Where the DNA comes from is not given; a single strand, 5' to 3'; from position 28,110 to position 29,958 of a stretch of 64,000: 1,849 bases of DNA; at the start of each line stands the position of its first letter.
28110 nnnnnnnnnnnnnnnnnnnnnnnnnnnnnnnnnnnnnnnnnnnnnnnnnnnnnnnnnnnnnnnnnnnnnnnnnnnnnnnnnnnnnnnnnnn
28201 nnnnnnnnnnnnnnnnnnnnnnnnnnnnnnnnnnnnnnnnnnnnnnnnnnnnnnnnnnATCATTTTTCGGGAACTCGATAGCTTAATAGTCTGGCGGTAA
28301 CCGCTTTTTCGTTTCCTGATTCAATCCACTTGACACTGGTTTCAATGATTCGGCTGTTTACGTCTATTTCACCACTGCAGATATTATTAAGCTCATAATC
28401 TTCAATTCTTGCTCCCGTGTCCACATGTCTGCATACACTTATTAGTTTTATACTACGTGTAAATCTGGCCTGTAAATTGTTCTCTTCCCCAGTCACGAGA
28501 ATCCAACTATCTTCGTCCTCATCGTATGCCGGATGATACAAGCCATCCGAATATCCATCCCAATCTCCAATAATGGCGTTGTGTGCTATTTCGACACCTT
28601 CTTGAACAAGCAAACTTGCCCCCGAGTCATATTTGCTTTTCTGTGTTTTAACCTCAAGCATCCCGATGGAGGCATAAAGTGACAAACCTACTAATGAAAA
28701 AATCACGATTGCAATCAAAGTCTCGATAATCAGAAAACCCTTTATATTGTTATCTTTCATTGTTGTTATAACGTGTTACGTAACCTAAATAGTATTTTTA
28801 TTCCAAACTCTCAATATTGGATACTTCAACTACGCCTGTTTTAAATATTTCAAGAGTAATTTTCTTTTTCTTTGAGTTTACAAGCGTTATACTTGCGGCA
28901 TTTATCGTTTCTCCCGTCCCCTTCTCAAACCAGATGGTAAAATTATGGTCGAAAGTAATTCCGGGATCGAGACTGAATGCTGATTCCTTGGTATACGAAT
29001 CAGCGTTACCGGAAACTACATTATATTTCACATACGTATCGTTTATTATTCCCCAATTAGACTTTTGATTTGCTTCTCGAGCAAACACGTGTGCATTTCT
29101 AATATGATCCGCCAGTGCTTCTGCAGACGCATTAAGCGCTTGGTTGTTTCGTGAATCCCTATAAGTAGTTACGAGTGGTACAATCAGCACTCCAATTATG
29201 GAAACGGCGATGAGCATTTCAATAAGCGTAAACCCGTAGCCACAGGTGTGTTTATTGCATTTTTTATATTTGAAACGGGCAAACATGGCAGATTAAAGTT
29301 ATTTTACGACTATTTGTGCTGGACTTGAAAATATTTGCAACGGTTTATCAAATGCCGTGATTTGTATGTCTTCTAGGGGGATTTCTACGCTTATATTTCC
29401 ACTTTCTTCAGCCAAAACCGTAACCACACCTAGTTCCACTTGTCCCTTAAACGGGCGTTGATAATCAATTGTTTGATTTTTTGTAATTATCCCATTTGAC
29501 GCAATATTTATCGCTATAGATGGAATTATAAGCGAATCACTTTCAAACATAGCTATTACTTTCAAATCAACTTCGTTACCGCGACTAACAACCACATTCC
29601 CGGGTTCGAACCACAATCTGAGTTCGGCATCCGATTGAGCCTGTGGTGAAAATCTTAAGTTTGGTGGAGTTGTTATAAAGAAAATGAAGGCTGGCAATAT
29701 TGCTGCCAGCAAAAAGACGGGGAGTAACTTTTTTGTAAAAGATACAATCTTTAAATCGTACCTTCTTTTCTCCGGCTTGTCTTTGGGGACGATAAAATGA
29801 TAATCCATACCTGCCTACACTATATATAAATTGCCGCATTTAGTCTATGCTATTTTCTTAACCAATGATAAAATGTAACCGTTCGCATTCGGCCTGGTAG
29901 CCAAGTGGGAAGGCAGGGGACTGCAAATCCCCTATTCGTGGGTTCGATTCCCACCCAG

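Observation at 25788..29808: Orphan minor-pilin operon with PA14-domain pilin, PT-repeat tail and vWA partner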

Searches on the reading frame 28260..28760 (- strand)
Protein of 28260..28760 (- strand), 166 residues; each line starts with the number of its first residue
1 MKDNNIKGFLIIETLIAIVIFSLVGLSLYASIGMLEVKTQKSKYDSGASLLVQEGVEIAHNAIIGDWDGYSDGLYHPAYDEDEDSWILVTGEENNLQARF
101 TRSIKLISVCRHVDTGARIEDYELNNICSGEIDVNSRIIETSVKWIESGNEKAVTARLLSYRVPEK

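Call 3: search_protein_families(library=pfam, proteins=[window:28260-28760:-], max_evalue=1)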
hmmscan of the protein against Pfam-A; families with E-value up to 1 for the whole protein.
window:28260-28760:- (166 aa): 1 family
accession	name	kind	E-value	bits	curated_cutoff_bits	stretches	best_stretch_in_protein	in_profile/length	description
PF07963.17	N_methyl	-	0.0072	16.3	21.2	1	5-29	3-27/27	Prokaryotic N-terminal methylation motif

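Call 4: search_protein_families(library=ncbifam, proteins=[window:28260-28760:-], max_evalue=1)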
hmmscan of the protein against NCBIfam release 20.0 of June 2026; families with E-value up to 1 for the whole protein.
window:28260-28760:- (166 aa): 6 families
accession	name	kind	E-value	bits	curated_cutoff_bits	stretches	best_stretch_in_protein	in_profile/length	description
NF041013.1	T4P_ComGE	equivalog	0.00018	21.6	49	1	4-54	1-51/83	competence type IV pilus minor pilin ComGE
NF041002.1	pilin_ComGF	equivalog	0.02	15.1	80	1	6-43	1-38/139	competence type IV pilus minor pilin ComGF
TIGR01711.1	gspJ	equivalog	0.076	12.8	64.85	1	7-32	1-26/192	type II secretion system minor pseudopilin GspJ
NF010070.0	PRK13551.1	subfamily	0.079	11.7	483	1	29-84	77-133/365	agmatine deiminase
TIGR01707.1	gspI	equivalog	0.091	13.3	44.35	1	8-33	1-26/101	type II secretion system minor pseudopilin GspI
TIGR02523.1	type_IV_pilV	equivalog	0.11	13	52.2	1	7-54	2-49/139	type IV pilus modification protein PilV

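Call 49: search_solved_structures(query=A7, max_evalue=1)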
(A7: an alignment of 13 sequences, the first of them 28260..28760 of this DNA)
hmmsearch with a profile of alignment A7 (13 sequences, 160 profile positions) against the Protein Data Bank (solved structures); distinct sequences matched with E-value up to 1: 7.
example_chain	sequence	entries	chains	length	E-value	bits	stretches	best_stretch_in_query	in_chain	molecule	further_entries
9egp_A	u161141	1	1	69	0.021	18.1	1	2-44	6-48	Geopilin domain 1 protein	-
7tgg_A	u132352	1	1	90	0.03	17.6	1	2-44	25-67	Geopilin domain 1 protein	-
8gyr_A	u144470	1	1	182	0.032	17.5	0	101-146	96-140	Leptospira Immunoglobulin-like protein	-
8gyr_B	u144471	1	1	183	0.032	17.5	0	101-146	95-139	LigA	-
9lab_B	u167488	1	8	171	0.057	16.7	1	1-31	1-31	MSHA major pilin subunit MshA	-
8pfb_G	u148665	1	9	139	0.12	15.6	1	7-50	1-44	Type IV pilin PilE1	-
6ytv_A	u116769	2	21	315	0.82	12.9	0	7-85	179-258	Calcium homeostasis modulator protein 6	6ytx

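Call 61: search_protein_families(library=ncbifam, alignment_id=A7, max_evalue=0.01)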
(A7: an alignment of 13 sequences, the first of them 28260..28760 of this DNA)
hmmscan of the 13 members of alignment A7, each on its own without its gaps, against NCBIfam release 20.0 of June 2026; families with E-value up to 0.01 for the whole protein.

A. member 1, window:28260-28760:- (166 aa): 1 family
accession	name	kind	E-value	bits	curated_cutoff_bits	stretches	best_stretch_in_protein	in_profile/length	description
NF041013.1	T4P_ComGE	equivalog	0.00018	21.6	49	1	4-54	1-51/83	competence type IV pilus minor pilin ComGE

B. families by the number of members that match (of 13 scanned): 10 families
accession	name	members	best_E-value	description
NF041013.1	T4P_ComGE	13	2e-09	competence type IV pilus minor pilin ComGE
NF041002.1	pilin_ComGF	6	5.8e-05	competence type IV pilus minor pilin ComGF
TIGR02523.1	type_IV_pilV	4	9.8e-05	type IV pilus modification protein PilV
NF040982.1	ComGD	3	0.0014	competence type IV pilus minor pilin ComGD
TIGR01707.1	gspI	2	0.00038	type II secretion system minor pseudopilin GspI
NF007848.0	PRK10557.1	2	0.0015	prepilin peptidase-dependent protein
TIGR02532.1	IV_pilin_GFxxxE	1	8.9e-05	prepilin-type N-terminal cleavage/methylation domain-containing protein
NF038303.1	EPS_HpsB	1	0.0017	hormogonium polysaccharide secretion pseudopilin HpsB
NF033853.2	KPN_two_small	1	0.0039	small membrane protein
TIGR01710.1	typeII_sec_gspG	1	0.0051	type II secretion system major pseudopilin GspG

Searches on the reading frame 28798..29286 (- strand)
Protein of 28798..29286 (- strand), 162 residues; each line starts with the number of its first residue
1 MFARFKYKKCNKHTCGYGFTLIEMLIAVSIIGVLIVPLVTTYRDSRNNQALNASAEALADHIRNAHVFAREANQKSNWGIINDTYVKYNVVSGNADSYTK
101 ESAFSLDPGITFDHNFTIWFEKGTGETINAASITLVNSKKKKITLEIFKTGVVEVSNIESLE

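Call 3: search_protein_families(library=pfam, proteins=[window:28798-29286:-], max_evalue=1)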
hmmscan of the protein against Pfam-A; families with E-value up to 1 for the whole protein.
window:28798-29286:- (162 aa): 2 families
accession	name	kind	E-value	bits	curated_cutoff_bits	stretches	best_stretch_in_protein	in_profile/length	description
PF07963.17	N_methyl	-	1.9e-06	27.7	21.2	1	18-38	6-26/27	Prokaryotic N-terminal methylation motif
PF02522.19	Antibiotic_NAT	-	0.18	11.8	25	1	14-88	12-87/232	Aminoglycoside 3-N-acetyltransferase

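Call 4: search_protein_families(library=ncbifam, proteins=[window:28798-29286:-], max_evalue=1)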
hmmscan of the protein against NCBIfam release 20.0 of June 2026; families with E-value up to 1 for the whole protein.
window:28798-29286:- (162 aa): 19 families
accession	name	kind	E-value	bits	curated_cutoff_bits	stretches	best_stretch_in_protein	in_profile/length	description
TIGR01708.2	typeII_sec_gspH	equivalog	3e-08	33.9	80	1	18-85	3-70/169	type II secretion system minor pseudopilin GspH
TIGR02596.1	TIGR02596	subfamily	1.7e-06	28.3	70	1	19-74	1-56/196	Verru_Chthon cassette protein D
NF040982.1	ComGD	equivalog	1.8e-06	28.4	70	1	18-145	3-127/139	competence type IV pilus minor pilin ComGD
NF007800.0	PRK10506.1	equivalog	1.8e-06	27.9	158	1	17-96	9-87/163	prepilin peptidase-dependent protein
TIGR02532.1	IV_pilin_GFxxxE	domain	1.8e-06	27.5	16.3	1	18-35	3-20/24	prepilin-type N-terminal cleavage/methylation domain-containing protein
NF040999.1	pilin_ComGC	equivalog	1.4e-05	25.2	75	1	18-59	3-47/84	competence type IV pilus major pilin ComGC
NF041013.1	T4P_ComGE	equivalog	3.2e-05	23.9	49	1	18-56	5-44/83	competence type IV pilus minor pilin ComGE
TIGR01710.1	typeII_sec_gspG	equivalog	0.00041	20.4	88.85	1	18-65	2-48/134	type II secretion system major pseudopilin GspG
TIGR02599.1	TIGR02599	subfamily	0.00098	18.5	256.5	1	18-67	1-47/361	Verru_Chthon cassette protein C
TIGR01707.1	gspI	equivalog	0.0012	19.3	44.35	1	18-51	1-34/101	type II secretion system minor pseudopilin GspI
TIGR02523.1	type_IV_pilV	equivalog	0.0043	17.5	52.2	1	18-100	3-86/139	type IV pilus modification protein PilV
NF007848.0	PRK10557.1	equivalog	0.0074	15.6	120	1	14-65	8-59/192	prepilin peptidase-dependent protein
NF038304.1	EPS_HpsC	equivalog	0.0084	15.7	200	1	5-40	9-44/318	hormogonium polysaccharide secretion pseudopilin HpsC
NF007862.0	PRK10574.1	equivalog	0.021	14.9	138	1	18-45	6-33/145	prepilin peptidase-dependent pilin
TIGR01711.1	gspJ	equivalog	0.021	14.6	64.85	1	18-44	2-28/192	type II secretion system minor pseudopilin GspJ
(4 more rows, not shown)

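Call 48: search_solved_structures(query=A6, max_evalue=1)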
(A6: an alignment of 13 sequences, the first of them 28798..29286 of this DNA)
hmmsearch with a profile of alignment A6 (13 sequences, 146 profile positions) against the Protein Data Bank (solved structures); distinct sequences matched with E-value up to 1: 26.
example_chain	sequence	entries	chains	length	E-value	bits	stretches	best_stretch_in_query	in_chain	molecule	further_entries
9laa_A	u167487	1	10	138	7.5e-07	32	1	3-54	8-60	Type IV pilin protein PilA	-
9egp_A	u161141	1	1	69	1.1e-06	31.5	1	2-49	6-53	Geopilin domain 1 protein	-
7tgg_A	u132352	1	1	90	3.3e-06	29.9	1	2-53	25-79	Geopilin domain 1 protein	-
2m7g_A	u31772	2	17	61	0.00011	25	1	7-53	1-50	Geopilin domain 1 protein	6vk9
9lab_B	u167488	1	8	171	0.00014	24.7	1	1-36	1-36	MSHA major pilin subunit MshA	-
1oqw_A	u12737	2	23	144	0.0002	24.2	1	7-124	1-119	Fimbrial protein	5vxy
6xxd_A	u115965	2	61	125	0.00027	23.7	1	7-62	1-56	PilA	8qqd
8pfb_G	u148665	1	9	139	0.00077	22.3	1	7-51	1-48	Type IV pilin PilE1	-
8tj2_C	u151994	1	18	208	0.0023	20.7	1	7-49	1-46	Type IV major pilin protein PilA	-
5kua_A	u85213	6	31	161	0.0027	20.5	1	7-40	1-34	pilin | Neisseria meningitidis PilE variant SB-GATDH | Neisseria meningitidis PilE, SB-DATDH variant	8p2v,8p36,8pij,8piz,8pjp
8tob_GA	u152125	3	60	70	0.0028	20.5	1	8-49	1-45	Fimbrial protein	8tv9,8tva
8qqj_J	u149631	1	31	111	0.0028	20.5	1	7-57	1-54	Type IV narrow pilus major component PilA5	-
6xxe_A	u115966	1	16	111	0.0028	20.4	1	7-57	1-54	Uncharacterized protein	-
2hi2_A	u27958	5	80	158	0.0032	20.3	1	7-40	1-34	Fimbrial protein | PilA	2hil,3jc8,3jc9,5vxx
8p3b_A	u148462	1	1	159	0.0032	20.2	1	7-40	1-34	Fimbrial protein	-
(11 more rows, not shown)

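Call 60: search_protein_families(library=ncbifam, alignment_id=A6, max_evalue=0.01)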
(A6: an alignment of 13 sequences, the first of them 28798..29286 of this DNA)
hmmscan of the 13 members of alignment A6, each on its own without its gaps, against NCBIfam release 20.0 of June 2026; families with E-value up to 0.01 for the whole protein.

A. member 1, window:28798-29286:- (162 aa): 13 families
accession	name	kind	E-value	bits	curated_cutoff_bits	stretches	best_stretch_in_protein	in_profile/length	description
TIGR01708.2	typeII_sec_gspH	equivalog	3e-08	33.9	80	1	18-85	3-70/169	type II secretion system minor pseudopilin GspH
TIGR02596.1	TIGR02596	subfamily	1.7e-06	28.3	70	1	19-74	1-56/196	Verru_Chthon cassette protein D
NF040982.1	ComGD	equivalog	1.8e-06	28.4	70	1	18-145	3-127/139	competence type IV pilus minor pilin ComGD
NF007800.0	PRK10506.1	equivalog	1.8e-06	27.9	158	1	17-96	9-87/163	prepilin peptidase-dependent protein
TIGR02532.1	IV_pilin_GFxxxE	domain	1.8e-06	27.5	16.3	1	18-35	3-20/24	prepilin-type N-terminal cleavage/methylation domain-containing protein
NF040999.1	pilin_ComGC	equivalog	1.4e-05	25.2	75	1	18-59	3-47/84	competence type IV pilus major pilin ComGC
NF041013.1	T4P_ComGE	equivalog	3.2e-05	23.9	49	1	18-56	5-44/83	competence type IV pilus minor pilin ComGE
TIGR01710.1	typeII_sec_gspG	equivalog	0.00041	20.4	88.85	1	18-65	2-48/134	type II secretion system major pseudopilin GspG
TIGR02599.1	TIGR02599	subfamily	0.00098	18.5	256.5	1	18-67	1-47/361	Verru_Chthon cassette protein C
TIGR01707.1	gspI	equivalog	0.0012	19.3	44.35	1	18-51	1-34/101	type II secretion system minor pseudopilin GspI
TIGR02523.1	type_IV_pilV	equivalog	0.0043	17.5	52.2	1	18-100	3-86/139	type IV pilus modification protein PilV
NF007848.0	PRK10557.1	equivalog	0.0074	15.6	120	0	14-65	8-59/192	prepilin peptidase-dependent protein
NF038304.1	EPS_HpsC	equivalog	0.0084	15.7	200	0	5-40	9-44/318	hormogonium polysaccharide secretion pseudopilin HpsC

B. families by the number of members that match (of 13 scanned): 16 families
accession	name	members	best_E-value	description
TIGR01708.2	typeII_sec_gspH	11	3e-10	type II secretion system minor pseudopilin GspH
NF007800.0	PRK10506.1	10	8.1e-07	prepilin peptidase-dependent protein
TIGR02596.1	TIGR02596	8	4.2e-07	Verru_Chthon cassette protein D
NF040982.1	ComGD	8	1.1e-06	competence type IV pilus minor pilin ComGD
TIGR02532.1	IV_pilin_GFxxxE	7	1.4e-06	prepilin-type N-terminal cleavage/methylation domain-containing protein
NF040999.1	pilin_ComGC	5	1.4e-05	competence type IV pilus major pilin ComGC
NF041013.1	T4P_ComGE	4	3.2e-05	competence type IV pilus minor pilin ComGE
TIGR01710.1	typeII_sec_gspG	4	3.6e-05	type II secretion system major pseudopilin GspG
NF041775.1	typeIV_PilA_Myxo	3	0.00028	type IV pilin protein PilA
TIGR01707.1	gspI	3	0.0012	type II secretion system minor pseudopilin GspI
TIGR02599.1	TIGR02599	1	0.00098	Verru_Chthon cassette protein C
NF008685.0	PRK11702.1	1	0.0023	hypothetical protein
NF007862.0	PRK10574.1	1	0.0025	prepilin peptidase-dependent pilin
TIGR02523.1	type_IV_pilV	1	0.0043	type IV pilus modification protein PilV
NF007848.0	PRK10557.1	1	0.0074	prepilin peptidase-dependent protein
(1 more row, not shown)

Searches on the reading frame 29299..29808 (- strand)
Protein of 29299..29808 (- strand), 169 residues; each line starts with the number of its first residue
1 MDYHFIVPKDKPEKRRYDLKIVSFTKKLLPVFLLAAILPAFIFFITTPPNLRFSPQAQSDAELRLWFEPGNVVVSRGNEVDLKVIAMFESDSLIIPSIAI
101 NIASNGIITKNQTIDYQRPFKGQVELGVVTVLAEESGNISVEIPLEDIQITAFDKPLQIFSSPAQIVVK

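Call 3: search_protein_families(library=pfam, proteins=[window:29299-29808:-], max_evalue=1)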
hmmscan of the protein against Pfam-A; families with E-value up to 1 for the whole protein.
window:29299-29808:- (169 aa): 0 families

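Call 4: search_protein_families(library=ncbifam, proteins=[window:29299-29808:-], max_evalue=1)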
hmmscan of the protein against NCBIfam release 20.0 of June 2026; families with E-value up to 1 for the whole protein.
window:29299-29808:- (169 aa): 1 family
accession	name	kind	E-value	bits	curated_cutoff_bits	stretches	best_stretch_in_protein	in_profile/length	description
NF003649.0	PRK05286.2-2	equivalog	0.063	12.2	505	1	87-140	219-273/351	quinone-dependent dihydroorotate dehydrogenase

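Call 51: search_solved_structures(query=A5, max_evalue=10)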
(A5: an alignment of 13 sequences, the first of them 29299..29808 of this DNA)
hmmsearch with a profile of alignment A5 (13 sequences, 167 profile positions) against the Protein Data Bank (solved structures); distinct sequences matched with E-value up to 10: 8.
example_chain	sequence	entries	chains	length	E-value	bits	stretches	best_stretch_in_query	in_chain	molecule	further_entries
6v3p_C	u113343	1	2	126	0.058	16.2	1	56-91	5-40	IgA FC receptor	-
5n40_A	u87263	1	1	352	0.79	12.5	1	71-113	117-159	Putative invasin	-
3q2c_A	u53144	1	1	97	0.89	12.3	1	61-89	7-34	Leukocyte immunoglobulin-like receptor subfamily A member 3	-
2d3v_A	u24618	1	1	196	1.7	11.4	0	61-89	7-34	leukocyte immunoglobulin-like receptor subfamily A member 5 isoform 1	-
2gw5_A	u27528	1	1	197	1.9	11.2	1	61-89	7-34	Leukocyte immunoglobulin-like receptor subfamily B member 2 precursor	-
2dyp_D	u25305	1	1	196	1.9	11.2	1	61-89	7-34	Leukocyte immunoglobulin-like receptor subfamily B member 2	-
6bcs_A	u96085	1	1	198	1.9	11.2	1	61-89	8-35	Leukocyte immunoglobulin-like receptor subfamily B member 2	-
9c9c_A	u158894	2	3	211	2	11.2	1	61-89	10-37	Leukocyte immunoglobulin-like receptor subfamily B member 2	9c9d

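Call 59: search_protein_families(library=pfam, alignment_id=A5, max_evalue=1)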
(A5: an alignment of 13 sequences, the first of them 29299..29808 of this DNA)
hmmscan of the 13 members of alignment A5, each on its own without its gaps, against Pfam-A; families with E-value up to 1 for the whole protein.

A. member 1, window:29299-29808:- (169 aa): 0 families

B. families by the number of members that match (of 13 scanned): 6 families
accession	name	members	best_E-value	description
PF09964.14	DUF2198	1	0.0093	Uncharacterized protein conserved in bacteria (DUF2198)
PF13927.12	Ig_3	1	0.026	Immunoglobulin domain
PF02369.22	Big_1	1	0.029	Bacterial Ig-like domain (group 1)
PF01803.21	LIM_bind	1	0.17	LIM-domain binding protein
PF11638.13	DnaA_N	1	0.24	DnaA N-terminal domain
PF07742.17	BTG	1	0.28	BTG family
